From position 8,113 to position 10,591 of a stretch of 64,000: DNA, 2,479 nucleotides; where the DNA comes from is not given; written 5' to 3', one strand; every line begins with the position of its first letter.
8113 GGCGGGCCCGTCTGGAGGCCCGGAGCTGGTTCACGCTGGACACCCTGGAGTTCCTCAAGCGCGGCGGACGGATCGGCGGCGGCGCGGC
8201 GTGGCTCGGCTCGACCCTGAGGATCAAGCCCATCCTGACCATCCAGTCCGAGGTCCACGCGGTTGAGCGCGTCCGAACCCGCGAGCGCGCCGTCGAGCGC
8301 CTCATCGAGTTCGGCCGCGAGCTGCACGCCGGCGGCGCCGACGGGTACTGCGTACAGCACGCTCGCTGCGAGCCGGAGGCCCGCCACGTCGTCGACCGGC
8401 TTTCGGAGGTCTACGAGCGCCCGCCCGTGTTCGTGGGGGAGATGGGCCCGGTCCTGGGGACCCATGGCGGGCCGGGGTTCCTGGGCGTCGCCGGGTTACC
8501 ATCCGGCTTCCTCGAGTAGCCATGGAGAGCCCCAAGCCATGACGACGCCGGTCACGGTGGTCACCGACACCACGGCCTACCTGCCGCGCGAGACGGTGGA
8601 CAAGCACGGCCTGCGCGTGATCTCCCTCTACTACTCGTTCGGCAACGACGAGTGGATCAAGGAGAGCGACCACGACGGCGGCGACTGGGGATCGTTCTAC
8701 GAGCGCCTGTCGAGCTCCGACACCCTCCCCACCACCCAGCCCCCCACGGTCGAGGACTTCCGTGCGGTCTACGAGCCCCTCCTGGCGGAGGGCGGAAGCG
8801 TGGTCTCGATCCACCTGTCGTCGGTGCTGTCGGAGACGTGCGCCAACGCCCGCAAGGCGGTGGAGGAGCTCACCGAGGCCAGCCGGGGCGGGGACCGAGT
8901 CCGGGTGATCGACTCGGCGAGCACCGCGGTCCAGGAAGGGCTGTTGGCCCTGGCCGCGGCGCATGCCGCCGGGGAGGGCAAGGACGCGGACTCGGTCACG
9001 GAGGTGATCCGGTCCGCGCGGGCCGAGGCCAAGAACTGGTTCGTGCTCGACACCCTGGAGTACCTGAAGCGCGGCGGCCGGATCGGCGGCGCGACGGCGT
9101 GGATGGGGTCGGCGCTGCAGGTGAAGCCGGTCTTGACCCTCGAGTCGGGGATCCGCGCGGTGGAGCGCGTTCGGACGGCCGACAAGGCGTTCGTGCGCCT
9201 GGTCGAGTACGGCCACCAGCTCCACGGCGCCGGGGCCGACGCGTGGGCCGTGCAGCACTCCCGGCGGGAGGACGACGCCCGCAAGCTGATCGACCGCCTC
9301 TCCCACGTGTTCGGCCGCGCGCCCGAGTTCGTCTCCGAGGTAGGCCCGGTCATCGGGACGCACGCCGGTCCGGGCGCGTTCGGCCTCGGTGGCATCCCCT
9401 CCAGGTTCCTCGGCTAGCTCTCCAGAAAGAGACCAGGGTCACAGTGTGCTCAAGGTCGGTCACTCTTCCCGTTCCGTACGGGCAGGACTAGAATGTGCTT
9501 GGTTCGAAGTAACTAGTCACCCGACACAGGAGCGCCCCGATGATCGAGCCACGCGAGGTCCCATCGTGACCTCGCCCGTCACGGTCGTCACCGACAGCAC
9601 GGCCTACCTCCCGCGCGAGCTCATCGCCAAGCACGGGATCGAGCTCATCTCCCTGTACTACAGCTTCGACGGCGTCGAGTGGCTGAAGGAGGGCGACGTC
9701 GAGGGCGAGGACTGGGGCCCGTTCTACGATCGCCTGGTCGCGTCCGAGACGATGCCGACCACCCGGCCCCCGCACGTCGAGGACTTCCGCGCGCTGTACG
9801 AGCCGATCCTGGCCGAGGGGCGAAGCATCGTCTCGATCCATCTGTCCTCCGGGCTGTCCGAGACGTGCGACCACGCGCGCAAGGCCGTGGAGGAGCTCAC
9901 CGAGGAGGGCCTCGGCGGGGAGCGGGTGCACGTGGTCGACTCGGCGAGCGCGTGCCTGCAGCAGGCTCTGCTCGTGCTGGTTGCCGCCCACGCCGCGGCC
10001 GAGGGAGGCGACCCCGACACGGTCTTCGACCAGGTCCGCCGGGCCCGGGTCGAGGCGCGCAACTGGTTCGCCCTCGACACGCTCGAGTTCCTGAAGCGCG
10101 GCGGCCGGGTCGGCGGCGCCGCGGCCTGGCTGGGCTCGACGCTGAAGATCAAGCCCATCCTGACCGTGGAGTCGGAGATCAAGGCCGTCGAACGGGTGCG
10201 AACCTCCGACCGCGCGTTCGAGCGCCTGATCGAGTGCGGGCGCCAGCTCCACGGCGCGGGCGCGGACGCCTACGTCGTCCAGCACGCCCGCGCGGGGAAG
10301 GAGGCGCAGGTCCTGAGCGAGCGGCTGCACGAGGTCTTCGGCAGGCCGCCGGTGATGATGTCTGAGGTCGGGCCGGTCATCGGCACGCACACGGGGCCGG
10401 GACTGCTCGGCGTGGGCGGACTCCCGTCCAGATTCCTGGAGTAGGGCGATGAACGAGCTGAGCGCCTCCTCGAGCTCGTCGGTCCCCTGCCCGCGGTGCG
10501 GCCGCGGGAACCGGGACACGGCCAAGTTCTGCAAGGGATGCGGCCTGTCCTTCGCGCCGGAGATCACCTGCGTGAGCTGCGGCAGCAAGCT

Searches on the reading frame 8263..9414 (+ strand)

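Call 43: search_protein_families(library=pfam, proteins=[window:8263-9414:+], max_evalue=0.001)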
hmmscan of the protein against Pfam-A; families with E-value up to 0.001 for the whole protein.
window:8263-9414:+ (384 aa): 1 family
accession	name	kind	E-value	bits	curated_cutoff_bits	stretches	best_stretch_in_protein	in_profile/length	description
PF02645.21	DegV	-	6.8e-66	222.9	27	1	97-377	2-277/280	Uncharacterised protein, DegV family COG1307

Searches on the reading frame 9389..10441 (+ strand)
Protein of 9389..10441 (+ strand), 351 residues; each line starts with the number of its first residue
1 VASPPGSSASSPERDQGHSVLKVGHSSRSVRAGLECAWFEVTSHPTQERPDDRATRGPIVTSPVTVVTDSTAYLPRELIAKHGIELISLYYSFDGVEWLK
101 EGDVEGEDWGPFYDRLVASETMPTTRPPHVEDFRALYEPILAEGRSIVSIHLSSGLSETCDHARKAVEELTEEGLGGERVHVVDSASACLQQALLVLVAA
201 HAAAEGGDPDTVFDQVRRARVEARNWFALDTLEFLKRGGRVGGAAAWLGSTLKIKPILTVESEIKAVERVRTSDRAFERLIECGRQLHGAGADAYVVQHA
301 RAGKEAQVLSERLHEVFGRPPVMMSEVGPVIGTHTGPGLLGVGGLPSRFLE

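Call 43: search_protein_families(library=pfam, proteins=[window:9389-10441:+], max_evalue=0.001)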
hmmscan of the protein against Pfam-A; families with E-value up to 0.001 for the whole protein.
window:9389-10441:+ (351 aa): 1 family
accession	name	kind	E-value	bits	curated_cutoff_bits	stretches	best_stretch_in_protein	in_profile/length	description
PF02645.21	DegV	-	2.4e-69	234.2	27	1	64-343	2-276/280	Uncharacterised protein, DegV family COG1307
